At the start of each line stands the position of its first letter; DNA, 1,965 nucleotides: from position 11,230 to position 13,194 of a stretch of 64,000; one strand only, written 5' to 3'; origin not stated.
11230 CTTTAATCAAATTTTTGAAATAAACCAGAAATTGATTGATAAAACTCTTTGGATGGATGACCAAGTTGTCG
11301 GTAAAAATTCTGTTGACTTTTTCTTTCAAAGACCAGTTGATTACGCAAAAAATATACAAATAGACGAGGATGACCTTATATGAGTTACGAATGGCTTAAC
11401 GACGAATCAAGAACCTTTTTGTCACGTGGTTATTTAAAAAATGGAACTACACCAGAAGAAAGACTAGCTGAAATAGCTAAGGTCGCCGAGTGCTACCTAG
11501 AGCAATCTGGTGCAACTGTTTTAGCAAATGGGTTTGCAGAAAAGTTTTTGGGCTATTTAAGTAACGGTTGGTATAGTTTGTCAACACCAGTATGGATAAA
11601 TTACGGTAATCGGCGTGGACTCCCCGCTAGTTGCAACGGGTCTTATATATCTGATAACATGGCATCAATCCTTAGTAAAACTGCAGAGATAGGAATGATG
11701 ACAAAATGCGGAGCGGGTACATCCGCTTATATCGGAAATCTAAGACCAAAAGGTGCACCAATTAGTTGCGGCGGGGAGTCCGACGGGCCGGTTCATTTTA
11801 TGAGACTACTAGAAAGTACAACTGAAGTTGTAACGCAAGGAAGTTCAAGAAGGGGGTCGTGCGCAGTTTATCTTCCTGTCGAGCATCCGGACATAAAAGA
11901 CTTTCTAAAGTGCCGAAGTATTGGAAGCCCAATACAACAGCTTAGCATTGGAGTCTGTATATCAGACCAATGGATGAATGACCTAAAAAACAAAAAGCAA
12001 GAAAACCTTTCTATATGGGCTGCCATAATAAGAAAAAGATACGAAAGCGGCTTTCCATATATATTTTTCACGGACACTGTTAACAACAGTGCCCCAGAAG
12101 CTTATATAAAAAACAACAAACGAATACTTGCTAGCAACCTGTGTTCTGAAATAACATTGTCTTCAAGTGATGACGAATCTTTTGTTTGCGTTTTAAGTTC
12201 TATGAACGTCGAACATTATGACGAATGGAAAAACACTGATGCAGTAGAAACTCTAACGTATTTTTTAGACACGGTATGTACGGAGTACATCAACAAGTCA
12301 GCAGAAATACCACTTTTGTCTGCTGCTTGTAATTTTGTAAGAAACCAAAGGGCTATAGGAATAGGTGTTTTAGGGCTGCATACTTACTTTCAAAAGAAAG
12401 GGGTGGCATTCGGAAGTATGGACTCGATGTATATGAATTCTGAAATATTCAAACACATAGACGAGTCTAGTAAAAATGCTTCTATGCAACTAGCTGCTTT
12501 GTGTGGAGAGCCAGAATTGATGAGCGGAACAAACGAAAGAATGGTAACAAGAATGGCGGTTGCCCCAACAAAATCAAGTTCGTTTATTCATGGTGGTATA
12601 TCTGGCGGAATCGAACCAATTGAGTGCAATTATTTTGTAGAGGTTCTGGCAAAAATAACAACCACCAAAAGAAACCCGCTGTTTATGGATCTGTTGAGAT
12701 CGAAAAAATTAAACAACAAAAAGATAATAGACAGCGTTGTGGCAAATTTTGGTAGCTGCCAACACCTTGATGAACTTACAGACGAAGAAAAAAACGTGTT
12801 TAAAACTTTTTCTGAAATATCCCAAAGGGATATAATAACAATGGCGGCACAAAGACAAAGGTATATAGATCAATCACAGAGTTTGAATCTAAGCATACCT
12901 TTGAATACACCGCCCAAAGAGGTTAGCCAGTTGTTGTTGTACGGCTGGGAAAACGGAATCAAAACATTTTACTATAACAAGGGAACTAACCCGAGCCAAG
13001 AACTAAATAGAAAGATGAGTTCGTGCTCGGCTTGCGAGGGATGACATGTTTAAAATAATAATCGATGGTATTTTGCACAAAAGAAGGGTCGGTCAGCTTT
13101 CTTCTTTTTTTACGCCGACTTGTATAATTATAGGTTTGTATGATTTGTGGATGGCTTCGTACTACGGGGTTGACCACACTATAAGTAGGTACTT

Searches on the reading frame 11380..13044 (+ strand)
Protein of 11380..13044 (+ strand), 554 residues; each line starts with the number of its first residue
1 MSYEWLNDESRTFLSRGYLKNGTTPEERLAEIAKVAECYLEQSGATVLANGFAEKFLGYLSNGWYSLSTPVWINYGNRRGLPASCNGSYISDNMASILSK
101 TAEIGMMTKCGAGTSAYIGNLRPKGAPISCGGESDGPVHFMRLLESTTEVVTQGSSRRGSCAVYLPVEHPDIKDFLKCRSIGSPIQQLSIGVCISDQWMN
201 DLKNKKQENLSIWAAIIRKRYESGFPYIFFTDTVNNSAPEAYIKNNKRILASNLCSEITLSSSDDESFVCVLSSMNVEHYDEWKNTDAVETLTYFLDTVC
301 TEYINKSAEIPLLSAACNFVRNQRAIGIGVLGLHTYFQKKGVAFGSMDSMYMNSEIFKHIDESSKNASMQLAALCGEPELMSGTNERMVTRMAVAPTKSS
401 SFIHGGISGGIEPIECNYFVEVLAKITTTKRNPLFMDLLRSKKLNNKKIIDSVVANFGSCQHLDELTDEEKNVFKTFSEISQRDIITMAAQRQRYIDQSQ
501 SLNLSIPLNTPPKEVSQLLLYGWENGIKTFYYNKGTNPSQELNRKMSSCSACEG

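Call 12: search_protein_families(library=pfam, proteins=[window:11380-13044:+], max_evalue=0.001)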
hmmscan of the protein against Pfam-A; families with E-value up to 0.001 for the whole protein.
window:11380-13044:+ (554 aa): 2 families
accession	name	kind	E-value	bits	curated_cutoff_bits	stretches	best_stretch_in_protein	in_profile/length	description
PF02867.20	Ribonuc_red_lgC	-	1.2e-92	311.7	23.9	3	204-381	164-339/523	Ribonucleotide reductase, barrel domain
PF00317.26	Ribonuc_red_lgN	-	0.00026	21.4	28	1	10-80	7-77/77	Ribonucleotide reductase, all-alpha domain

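Call 71: find_related_loci(query=window:11380-13044:+, collection=viral_contigs, flank=8000)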
Query window:11380-13044:+ (554 aa) in viral_contigs; peptide patterns used: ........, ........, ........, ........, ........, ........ (x = any residue, [..] = any of these).
15 stretches matched a pattern; 14 encode a relative of the query (tblastn E <= 1e-3); 14 distinct loci.
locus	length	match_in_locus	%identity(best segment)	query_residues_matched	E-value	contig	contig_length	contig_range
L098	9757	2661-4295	56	3-554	0e+0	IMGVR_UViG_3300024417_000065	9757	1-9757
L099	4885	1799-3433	56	3-554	0e+0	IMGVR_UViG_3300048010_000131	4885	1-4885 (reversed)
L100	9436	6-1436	55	78-554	5e-179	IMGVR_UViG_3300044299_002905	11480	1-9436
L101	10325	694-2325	48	3-553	4e-172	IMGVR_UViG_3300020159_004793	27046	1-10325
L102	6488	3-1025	56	214-554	6e-123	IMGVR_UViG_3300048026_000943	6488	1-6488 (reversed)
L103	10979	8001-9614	32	53-554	2e-84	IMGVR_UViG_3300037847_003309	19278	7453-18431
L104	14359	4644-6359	33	4-534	1e-84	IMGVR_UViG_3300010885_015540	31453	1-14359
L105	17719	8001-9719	32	14-554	1e-80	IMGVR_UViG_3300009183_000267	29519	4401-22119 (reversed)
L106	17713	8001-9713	32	14-554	9e-79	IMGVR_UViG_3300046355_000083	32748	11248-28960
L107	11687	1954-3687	31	14-554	2e-78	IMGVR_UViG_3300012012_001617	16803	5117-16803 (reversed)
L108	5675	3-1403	33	136-554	3e-70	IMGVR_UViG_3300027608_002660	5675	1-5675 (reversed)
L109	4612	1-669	52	332-554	4e-69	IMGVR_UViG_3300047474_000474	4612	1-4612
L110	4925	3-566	55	367-554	5e-61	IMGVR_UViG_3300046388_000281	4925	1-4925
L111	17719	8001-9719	32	14-554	1e-80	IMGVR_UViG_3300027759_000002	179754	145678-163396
